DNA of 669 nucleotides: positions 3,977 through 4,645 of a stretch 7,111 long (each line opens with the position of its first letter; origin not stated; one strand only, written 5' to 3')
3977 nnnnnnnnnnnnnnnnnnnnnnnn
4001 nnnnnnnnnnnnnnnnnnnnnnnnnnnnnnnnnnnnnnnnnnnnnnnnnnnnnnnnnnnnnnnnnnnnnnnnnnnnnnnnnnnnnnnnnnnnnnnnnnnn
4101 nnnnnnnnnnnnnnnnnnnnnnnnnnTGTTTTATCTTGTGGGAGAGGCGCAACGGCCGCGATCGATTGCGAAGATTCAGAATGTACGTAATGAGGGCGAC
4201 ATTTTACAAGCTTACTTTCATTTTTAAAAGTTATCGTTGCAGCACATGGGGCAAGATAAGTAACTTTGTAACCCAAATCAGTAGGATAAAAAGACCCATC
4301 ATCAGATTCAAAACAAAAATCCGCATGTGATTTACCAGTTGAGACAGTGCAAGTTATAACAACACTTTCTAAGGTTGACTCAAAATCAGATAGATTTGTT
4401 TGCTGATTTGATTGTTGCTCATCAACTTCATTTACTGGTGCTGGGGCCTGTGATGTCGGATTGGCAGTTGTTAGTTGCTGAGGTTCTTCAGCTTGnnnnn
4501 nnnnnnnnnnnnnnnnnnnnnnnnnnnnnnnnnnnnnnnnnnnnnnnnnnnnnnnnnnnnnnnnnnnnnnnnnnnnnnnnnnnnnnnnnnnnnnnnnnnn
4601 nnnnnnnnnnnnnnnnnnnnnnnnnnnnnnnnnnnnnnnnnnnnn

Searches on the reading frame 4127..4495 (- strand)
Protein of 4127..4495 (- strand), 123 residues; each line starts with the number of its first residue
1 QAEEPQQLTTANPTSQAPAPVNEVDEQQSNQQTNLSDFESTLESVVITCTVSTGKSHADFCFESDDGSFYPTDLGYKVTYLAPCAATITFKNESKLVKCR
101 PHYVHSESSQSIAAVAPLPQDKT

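Call 51: search_dna_similar(query=window:4127-4495:-, collection=phages, mode=protein, max_evalue=0.01, max_rows=40)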
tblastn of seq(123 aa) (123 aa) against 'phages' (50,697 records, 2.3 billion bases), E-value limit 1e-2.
No match.
